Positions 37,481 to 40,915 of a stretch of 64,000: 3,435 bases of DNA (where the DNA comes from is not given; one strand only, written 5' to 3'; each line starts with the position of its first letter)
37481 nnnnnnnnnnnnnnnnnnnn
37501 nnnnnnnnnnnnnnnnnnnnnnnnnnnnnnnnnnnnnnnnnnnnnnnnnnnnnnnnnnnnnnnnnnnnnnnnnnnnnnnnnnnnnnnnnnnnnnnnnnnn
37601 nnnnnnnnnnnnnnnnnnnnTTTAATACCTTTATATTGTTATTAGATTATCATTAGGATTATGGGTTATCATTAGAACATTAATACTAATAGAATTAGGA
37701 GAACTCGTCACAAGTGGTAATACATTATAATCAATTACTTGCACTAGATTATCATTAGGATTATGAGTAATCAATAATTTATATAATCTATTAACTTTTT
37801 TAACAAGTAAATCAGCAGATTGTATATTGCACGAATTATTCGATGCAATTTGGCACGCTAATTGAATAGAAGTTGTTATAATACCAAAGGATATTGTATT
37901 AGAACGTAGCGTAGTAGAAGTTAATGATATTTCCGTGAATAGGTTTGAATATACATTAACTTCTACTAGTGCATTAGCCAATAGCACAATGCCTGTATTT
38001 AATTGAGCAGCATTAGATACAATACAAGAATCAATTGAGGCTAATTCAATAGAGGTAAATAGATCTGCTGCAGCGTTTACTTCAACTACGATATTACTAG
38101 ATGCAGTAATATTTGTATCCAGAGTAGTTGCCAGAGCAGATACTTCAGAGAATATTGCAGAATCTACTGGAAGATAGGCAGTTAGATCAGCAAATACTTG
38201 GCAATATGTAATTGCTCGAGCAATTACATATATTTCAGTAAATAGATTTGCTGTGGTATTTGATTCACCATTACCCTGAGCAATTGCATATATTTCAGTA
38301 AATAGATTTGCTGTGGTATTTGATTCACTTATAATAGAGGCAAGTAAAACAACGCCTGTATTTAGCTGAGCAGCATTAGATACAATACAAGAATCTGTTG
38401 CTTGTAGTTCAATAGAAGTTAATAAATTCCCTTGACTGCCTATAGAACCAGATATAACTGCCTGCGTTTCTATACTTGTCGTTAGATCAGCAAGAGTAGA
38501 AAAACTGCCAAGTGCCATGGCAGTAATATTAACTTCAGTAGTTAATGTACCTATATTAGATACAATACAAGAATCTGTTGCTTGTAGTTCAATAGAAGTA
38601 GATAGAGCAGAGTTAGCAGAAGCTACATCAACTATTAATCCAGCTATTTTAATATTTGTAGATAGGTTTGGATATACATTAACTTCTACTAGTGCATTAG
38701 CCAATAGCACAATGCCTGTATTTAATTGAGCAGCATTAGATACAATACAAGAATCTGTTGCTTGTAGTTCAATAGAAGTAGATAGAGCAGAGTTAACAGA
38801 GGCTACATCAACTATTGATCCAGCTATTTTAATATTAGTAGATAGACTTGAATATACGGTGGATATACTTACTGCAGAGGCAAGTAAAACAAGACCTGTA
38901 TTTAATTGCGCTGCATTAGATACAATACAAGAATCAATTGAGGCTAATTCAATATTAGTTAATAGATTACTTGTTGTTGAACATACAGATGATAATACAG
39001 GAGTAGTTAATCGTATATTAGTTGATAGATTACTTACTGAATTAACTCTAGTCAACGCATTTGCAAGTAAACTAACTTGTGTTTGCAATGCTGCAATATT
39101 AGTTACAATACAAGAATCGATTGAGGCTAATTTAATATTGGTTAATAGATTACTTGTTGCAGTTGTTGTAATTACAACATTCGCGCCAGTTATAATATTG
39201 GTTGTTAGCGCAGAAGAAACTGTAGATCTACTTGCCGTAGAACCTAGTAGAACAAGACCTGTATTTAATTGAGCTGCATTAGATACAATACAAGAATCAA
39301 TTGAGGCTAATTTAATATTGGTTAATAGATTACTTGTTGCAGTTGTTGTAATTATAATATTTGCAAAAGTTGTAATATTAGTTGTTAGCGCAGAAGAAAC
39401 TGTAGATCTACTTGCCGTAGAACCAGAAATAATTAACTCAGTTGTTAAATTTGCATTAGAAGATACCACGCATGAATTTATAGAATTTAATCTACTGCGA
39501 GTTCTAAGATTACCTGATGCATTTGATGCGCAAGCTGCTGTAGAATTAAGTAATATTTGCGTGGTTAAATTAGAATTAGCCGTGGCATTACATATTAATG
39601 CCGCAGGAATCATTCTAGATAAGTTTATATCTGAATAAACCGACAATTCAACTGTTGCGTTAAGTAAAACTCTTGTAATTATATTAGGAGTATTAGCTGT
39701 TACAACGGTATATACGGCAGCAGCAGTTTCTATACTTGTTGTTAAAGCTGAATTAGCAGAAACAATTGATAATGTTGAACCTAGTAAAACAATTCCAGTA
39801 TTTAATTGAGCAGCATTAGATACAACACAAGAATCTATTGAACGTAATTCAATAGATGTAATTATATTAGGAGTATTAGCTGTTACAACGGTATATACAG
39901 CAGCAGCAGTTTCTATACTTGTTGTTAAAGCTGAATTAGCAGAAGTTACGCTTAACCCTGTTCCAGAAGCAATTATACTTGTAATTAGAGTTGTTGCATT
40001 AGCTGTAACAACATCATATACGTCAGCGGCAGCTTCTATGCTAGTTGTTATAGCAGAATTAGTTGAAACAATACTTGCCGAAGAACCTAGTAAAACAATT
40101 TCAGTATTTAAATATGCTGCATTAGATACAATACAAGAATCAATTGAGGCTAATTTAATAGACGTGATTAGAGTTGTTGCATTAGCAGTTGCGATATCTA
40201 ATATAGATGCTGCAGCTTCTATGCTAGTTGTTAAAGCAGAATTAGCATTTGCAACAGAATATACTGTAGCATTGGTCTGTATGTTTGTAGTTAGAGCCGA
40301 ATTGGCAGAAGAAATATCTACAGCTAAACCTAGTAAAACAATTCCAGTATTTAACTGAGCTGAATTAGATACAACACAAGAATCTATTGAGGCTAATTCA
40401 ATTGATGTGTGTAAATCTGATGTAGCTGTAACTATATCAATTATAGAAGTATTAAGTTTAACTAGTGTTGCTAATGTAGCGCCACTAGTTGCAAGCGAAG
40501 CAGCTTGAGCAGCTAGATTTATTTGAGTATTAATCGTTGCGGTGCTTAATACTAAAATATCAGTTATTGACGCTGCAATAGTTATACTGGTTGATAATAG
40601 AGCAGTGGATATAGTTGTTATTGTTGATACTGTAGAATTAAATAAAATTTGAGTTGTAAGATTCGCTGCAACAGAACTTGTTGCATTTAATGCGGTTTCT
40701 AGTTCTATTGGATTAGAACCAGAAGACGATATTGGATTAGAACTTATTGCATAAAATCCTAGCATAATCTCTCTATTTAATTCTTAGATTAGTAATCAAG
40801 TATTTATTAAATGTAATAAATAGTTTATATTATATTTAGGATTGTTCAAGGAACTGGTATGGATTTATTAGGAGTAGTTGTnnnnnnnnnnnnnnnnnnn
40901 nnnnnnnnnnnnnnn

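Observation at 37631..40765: Inverted 3.1-kb gene for a 1044-aa protein built almost entirely of ~57-aa Ser/Thr/Ala/Ile/Asn repeats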

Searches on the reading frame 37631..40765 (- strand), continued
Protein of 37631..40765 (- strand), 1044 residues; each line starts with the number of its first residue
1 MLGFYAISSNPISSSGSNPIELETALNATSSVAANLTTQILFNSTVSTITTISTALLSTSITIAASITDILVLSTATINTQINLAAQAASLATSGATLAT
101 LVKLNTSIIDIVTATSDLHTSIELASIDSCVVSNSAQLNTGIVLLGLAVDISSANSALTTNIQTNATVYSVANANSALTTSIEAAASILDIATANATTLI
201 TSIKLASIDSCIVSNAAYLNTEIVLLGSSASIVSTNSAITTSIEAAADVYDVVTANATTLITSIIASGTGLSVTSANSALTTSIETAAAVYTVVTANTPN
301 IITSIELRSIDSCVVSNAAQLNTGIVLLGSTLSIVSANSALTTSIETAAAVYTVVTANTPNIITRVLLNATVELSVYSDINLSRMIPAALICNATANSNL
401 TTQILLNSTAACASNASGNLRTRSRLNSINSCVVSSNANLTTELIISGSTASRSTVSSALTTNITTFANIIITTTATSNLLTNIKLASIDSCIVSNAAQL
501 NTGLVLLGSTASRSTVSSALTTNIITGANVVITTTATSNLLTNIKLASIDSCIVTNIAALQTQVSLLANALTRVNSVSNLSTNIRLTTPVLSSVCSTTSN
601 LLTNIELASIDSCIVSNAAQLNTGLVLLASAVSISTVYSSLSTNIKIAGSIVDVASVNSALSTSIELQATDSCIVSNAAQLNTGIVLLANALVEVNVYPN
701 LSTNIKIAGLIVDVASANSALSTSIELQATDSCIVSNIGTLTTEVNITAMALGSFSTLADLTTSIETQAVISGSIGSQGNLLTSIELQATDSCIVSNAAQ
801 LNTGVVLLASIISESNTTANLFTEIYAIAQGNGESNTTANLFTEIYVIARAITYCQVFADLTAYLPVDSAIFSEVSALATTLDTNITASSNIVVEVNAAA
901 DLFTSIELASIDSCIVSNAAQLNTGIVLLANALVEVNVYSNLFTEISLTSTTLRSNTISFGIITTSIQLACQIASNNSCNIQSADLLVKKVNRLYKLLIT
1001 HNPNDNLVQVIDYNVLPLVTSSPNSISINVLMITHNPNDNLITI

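Call 77: search_dna_similar(query=P0121, collection=phages, mode=protein, max_evalue=0.001, max_rows=25)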
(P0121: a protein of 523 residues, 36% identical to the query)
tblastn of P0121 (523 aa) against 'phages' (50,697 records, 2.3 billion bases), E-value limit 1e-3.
Records with a match: 2; places in all: 2; records where one place covers at least 80% of the query: 0.
Best place of each record, by identity: <60% 2.
By first word of the organism name: Bacillus 1; Cyanophage 1.
By host as written in the record: Bacillus sp. (in: Bacteria) 1; Cylindrospermopsis raciborskii 1.
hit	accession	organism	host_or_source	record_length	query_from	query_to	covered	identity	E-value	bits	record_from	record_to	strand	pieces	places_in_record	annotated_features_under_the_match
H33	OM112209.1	Bacillus phage PK1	Bacillus sp. (in: Bacteria)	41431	378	455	15%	39.0%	2e-6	57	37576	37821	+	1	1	right-handed parallel beta-helix repeat-containing protein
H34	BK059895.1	Cyanophage Cy-LDV1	Cylindrospermopsis raciborskii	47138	395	450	11%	46.4%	5e-7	59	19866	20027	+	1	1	hypothetical protein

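Call 85: search_protein_families(library=pfam, proteins=[P0005, P0002, P0078, P0121, P0129, P0142, P0001, L002:3804-4241:+], max_evalue=0.01)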
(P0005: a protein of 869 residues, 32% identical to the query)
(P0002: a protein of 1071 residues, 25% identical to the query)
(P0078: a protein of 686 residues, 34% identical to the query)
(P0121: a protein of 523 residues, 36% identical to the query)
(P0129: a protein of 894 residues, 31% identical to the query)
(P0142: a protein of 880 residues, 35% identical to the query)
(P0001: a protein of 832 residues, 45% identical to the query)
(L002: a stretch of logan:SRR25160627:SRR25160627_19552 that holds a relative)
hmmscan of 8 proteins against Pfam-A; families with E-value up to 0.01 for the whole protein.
P0005 (869 aa): 1 family
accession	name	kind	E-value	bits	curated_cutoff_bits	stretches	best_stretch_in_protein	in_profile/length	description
PF05135.19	Phage_connect_1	-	1.3e-07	32.3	21.2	1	657-699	3-42/101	Phage gp6-like head-tail connector protein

P0002 (1071 aa): 0 families

P0078 (686 aa): 0 families

P0121 (523 aa): 0 families

P0129 (894 aa): 0 families

P0142 (880 aa): 0 families

P0001 (832 aa): 0 families

L002:3804-4241:+ (145 aa): 1 family
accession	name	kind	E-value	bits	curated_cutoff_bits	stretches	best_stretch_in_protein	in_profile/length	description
PF23140.1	Gp80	-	1.6e-46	158.2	27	1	3-142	1-128/128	Podophage GP4 fiber I protein gp80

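Call 87: search_protein_families(library=pfam, proteins=[P0054, P0057, P0068, P0069, P0084, P0091, P0095, P0115, P0122, P0071], max_evalue=0.01)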
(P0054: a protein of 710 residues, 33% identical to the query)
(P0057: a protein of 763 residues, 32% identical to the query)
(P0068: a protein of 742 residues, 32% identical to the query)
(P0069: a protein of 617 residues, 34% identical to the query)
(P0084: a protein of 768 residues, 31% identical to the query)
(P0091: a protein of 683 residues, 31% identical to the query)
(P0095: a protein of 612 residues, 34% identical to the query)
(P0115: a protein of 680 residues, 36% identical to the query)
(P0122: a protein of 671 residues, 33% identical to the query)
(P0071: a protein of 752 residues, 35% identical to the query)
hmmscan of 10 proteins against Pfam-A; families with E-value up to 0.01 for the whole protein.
P0054 (710 aa): 1 family
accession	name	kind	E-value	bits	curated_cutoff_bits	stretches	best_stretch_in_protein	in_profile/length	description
PF23148.1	Gp77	-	0.00011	23.1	27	1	615-697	1-75/84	Podophage GP4 fiber-tail adaptor protein gp77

P0057 (763 aa): 0 families

P0068 (742 aa): 0 families

P0069 (617 aa): 0 families

P0084 (768 aa): 0 families

P0091 (683 aa): 1 family
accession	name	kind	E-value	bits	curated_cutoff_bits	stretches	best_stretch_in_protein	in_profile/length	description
PF23148.1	Gp77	-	1.6e-12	48.2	27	1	540-619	2-83/84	Podophage GP4 fiber-tail adaptor protein gp77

P0095 (612 aa): 1 family
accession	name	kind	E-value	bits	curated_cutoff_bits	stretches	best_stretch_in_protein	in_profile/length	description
PF13385.13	Laminin_G_3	-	9.2e-05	23.1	27.6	1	68-176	3-111/151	Concanavalin A-like lectin/glucanases superfamily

P0115 (680 aa): 2 families
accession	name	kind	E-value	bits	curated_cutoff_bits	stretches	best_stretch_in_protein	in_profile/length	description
PF22758.2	Phage_cement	-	0.0044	17.6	27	1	535-665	10-135/146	Structural cement protein (E217 gp24/Pam3 gp6)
PF25458.1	INTS4_C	-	0.0046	17.3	27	0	412-490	12-79/129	Integrator subunit 4 family C-terminal Ig-like domain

P0122 (671 aa): 1 family
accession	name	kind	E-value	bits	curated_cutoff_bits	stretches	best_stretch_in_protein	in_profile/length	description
PF23148.1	Gp77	-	1e-08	36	27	1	563-664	1-83/84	Podophage GP4 fiber-tail adaptor protein gp77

P0071 (752 aa): 0 families

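Call 91: search_solved_structures(query=P0091, max_evalue=10, show_alignments=3)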
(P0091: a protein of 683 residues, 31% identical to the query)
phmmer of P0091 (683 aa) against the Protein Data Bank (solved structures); distinct sequences matched with E-value up to 10: 2.
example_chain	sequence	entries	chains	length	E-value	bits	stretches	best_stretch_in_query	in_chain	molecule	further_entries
8jou_D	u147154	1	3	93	5.1e-05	25.1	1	539-614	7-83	Virion-associated phage protein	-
8v3b_a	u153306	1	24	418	0.99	11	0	69-126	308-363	O43_129_+4 component B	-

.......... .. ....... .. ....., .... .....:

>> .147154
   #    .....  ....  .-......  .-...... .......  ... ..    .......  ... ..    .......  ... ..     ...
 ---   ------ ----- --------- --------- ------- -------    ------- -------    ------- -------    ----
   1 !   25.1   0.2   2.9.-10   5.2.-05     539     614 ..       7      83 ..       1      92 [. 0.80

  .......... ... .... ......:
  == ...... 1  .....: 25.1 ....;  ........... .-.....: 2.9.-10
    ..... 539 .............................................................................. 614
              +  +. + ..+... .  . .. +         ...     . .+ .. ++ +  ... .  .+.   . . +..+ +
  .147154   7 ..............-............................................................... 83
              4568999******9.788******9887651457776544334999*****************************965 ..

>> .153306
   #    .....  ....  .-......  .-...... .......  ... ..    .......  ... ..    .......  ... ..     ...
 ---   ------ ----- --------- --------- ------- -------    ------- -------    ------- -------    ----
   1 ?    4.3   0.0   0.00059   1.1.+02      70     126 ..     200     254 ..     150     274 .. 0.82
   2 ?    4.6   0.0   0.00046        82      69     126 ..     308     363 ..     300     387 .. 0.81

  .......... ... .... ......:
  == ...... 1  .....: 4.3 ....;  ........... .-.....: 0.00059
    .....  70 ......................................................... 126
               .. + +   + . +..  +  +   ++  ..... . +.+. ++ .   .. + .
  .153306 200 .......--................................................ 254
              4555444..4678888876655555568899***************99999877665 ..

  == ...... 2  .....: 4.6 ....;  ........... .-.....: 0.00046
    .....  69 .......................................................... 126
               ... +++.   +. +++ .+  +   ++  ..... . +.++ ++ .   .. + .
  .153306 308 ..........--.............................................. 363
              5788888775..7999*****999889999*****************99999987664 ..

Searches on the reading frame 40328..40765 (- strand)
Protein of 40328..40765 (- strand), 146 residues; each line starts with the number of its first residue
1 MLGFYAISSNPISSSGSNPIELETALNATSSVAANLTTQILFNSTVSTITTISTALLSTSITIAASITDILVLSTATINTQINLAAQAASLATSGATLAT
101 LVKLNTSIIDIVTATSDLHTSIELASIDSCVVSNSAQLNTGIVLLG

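Call 36: find_homologous_proteins(query=window:40328-40765:-, max_evalue=0.001)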
Query seq(146 aa) (146 aa): 1 proteins with E <= 0.001 among 165 candidates.
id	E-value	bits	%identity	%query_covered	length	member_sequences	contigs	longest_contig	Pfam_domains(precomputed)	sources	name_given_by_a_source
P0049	7.2e-16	77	62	55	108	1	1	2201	-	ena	-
